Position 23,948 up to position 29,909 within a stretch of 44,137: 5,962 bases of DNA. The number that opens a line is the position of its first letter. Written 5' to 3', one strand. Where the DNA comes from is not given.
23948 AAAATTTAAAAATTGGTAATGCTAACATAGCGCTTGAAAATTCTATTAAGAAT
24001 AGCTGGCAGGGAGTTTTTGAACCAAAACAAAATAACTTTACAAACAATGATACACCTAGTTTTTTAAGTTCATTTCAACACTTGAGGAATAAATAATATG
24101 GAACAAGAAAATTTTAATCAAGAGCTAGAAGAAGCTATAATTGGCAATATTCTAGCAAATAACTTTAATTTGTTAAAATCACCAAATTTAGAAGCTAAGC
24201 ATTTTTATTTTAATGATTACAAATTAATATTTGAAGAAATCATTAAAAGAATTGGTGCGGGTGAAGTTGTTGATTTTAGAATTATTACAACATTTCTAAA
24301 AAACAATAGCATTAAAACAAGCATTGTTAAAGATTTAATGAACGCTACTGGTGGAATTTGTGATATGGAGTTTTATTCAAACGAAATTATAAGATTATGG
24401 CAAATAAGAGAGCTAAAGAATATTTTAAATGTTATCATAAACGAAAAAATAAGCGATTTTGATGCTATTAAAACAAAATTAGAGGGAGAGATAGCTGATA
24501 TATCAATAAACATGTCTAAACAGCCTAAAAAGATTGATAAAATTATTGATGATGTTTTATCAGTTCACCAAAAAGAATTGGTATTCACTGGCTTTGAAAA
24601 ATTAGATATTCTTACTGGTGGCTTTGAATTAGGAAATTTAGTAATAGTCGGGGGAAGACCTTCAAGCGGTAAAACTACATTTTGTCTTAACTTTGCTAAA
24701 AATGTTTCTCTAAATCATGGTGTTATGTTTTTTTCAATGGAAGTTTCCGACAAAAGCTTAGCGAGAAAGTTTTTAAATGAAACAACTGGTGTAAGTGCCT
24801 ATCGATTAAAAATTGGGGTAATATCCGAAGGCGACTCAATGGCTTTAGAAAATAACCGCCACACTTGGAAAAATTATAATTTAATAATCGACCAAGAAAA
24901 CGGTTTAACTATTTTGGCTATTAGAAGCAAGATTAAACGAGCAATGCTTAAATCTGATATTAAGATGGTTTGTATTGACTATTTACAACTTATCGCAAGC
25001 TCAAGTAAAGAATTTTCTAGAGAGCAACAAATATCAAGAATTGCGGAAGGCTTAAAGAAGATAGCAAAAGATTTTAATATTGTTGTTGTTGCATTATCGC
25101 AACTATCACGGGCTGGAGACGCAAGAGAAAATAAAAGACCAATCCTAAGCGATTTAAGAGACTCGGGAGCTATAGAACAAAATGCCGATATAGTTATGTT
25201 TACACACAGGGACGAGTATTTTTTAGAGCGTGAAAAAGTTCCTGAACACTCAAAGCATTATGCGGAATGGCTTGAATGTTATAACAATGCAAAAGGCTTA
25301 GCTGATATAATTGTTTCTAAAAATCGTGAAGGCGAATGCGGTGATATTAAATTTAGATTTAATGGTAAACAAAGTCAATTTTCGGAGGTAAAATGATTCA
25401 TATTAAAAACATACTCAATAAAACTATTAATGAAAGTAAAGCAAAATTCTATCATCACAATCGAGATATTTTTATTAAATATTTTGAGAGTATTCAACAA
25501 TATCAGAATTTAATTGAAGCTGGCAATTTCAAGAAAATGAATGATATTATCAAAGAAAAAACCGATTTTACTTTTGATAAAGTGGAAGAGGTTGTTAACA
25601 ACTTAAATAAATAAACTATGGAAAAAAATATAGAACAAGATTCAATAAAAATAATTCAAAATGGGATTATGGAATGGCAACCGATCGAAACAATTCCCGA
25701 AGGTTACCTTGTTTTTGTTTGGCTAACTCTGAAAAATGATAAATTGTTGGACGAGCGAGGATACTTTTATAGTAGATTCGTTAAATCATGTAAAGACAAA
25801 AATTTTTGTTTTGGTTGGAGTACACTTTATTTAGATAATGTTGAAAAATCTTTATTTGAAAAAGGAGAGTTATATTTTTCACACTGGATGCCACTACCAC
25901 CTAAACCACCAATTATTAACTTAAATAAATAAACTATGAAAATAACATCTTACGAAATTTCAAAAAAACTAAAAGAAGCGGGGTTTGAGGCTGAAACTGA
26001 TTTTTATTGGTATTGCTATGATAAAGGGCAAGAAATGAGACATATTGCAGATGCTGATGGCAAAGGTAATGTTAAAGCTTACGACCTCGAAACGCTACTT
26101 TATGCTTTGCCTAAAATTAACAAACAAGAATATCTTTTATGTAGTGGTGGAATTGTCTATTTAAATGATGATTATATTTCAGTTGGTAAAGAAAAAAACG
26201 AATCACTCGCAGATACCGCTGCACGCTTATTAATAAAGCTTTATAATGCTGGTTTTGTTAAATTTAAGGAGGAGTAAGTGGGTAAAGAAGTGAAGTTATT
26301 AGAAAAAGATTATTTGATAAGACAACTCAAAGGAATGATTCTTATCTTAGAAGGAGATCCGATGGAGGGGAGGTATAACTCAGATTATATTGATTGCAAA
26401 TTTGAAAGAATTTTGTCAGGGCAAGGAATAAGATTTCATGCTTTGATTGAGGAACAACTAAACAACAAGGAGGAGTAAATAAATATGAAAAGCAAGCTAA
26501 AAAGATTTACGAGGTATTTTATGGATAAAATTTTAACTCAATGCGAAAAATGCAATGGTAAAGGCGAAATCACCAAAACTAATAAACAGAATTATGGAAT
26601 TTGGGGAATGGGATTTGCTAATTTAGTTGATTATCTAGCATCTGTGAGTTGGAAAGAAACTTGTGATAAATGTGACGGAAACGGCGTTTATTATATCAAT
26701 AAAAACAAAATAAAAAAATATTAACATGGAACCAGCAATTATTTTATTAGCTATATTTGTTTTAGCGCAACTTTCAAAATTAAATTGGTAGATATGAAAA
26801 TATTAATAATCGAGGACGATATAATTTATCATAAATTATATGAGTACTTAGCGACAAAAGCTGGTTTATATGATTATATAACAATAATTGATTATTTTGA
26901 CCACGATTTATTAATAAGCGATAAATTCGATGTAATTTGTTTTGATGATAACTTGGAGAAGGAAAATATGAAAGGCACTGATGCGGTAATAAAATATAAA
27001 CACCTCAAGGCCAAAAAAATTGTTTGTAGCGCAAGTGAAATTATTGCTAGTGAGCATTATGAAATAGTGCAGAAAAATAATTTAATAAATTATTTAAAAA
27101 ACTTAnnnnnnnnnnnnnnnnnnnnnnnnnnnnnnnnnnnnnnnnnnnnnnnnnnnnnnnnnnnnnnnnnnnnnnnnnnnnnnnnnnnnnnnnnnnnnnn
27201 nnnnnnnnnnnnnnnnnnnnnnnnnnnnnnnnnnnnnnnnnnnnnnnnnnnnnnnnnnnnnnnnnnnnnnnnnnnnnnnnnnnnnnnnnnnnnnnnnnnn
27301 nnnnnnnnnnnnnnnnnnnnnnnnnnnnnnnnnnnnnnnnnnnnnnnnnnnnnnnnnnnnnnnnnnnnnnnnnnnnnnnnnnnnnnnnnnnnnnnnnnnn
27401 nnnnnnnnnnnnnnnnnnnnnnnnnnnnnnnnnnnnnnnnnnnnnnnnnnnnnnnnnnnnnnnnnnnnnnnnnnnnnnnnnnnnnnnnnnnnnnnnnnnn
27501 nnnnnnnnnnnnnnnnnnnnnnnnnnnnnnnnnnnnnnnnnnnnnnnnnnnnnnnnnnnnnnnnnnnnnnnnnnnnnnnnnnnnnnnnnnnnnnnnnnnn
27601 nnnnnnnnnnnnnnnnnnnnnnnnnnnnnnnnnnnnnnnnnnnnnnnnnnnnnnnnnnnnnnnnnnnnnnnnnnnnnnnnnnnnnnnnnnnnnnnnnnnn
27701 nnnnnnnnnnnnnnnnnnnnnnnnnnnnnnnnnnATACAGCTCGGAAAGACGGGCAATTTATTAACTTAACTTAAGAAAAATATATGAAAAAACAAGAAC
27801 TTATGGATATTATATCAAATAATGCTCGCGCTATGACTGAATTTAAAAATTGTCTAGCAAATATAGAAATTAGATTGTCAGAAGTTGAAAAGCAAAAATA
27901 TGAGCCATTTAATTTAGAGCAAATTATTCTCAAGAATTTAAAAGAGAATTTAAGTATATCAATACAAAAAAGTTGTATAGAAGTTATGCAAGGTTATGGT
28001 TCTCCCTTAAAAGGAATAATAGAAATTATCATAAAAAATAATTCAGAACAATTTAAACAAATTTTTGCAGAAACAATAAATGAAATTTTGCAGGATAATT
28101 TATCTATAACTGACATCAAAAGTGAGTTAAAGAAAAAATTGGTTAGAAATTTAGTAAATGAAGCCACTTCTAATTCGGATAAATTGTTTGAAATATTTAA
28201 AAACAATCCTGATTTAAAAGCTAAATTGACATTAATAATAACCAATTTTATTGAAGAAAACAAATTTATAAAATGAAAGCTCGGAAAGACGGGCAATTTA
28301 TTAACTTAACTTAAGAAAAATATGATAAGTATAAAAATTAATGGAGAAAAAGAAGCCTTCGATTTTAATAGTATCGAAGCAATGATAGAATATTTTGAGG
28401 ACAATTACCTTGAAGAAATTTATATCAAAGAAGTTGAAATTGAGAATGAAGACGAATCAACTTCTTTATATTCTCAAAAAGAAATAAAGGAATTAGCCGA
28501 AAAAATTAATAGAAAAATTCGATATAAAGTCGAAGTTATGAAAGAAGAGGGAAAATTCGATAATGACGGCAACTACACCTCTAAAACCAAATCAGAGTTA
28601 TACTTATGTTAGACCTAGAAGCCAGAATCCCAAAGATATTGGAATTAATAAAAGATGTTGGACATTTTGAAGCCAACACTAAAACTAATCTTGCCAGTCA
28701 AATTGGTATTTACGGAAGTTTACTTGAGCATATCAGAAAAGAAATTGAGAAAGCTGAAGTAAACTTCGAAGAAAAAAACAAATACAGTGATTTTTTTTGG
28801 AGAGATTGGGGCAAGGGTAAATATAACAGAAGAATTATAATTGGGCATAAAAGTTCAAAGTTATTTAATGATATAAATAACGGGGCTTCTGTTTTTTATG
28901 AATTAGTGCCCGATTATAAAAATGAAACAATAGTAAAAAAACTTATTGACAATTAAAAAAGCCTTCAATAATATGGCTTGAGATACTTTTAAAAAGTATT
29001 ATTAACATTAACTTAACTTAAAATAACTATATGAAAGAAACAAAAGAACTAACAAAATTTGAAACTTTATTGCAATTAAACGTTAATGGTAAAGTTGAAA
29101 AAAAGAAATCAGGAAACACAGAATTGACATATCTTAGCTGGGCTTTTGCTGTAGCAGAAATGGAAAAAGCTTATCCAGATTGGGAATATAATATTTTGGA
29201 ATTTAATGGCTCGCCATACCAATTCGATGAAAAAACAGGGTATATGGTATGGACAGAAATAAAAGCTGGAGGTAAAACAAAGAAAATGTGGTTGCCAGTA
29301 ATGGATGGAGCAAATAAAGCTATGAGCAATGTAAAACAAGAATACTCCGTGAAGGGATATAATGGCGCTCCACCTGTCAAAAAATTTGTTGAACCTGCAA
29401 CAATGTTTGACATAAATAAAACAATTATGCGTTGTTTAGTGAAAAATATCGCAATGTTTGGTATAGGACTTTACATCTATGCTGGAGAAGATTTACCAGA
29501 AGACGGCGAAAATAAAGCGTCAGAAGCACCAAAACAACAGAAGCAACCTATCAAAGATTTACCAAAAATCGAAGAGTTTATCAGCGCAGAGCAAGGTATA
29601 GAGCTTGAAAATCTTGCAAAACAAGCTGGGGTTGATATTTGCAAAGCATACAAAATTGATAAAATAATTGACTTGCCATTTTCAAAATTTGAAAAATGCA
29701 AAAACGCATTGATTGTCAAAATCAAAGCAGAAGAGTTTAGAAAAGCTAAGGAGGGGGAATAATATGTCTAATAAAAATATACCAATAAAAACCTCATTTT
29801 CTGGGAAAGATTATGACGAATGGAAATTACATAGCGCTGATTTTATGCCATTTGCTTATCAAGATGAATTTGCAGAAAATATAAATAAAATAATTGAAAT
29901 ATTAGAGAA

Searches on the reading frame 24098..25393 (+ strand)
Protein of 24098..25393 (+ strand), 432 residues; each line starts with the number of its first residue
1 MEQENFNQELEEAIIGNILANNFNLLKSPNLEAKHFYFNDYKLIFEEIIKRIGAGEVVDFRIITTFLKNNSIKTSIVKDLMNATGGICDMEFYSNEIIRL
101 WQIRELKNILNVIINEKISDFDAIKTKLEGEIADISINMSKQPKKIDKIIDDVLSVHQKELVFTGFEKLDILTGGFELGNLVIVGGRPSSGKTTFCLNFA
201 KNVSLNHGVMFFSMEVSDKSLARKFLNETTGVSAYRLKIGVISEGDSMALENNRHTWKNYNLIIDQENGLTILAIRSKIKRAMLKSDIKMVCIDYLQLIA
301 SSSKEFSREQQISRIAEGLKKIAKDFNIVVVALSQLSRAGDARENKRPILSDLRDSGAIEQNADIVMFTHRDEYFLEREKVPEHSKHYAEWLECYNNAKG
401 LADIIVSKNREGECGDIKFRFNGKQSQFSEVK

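Call 6: search_protein_families(library=pfam, proteins=[window:24098-25393:+], max_evalue=0.01)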
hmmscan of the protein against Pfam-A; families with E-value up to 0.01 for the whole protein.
window:24098-25393:+ (432 aa): 6 families
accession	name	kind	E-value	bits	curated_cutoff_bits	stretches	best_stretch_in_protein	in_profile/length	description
PF03796.21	DnaB_C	-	4.5e-80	269.2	27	1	163-429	3-254/255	DnaB-like helicase C terminal domain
PF06745.19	ATPase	-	2.4e-10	40.6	26.6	1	164-322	3-154/231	KaiC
PF00772.26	DnaB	-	5.5e-10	39.7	23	1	4-97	2-101/103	DnaB-like helicase N terminal domain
PF13481.12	AAA_25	-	2.7e-09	37.4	27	1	172-339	25-193/195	AAA domain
PF07088.17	GvpD_P-loop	-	4.9e-06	27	24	1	177-249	8-67/189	GvpD gas vesicle protein, P-loop domain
PF13479.12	AAA_24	-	0.00028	21.2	27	1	182-374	5-173/195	AAA domain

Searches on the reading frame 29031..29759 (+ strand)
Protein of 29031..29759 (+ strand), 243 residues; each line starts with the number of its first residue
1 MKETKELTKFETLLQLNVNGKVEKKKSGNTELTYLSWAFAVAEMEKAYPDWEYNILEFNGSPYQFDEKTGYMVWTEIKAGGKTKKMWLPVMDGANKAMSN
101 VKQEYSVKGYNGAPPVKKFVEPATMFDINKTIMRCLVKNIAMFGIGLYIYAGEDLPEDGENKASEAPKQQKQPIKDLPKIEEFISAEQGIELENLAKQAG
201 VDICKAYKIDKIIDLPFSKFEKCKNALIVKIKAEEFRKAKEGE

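Call 26: search_protein_families(library=phrogs, proteins=[window:29031-29759:+], max_evalue=0.00001)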
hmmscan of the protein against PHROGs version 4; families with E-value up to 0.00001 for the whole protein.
window:29031-29759:+ (243 aa): 3 families
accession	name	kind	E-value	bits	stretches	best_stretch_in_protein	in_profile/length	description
phrog_659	-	DNA, RNA and nucleotide metabolism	1.5e-54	185.7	1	5-208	2-186/205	Sak-like ssDNA annealing protein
phrog_8492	-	DNA, RNA and nucleotide metabolism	6.6e-34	118.7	2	118-193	118-196/269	Sak-like ssDNA annealing protein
phrog_21418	-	unknown function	7e-06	26.8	0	21-99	14-95/224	-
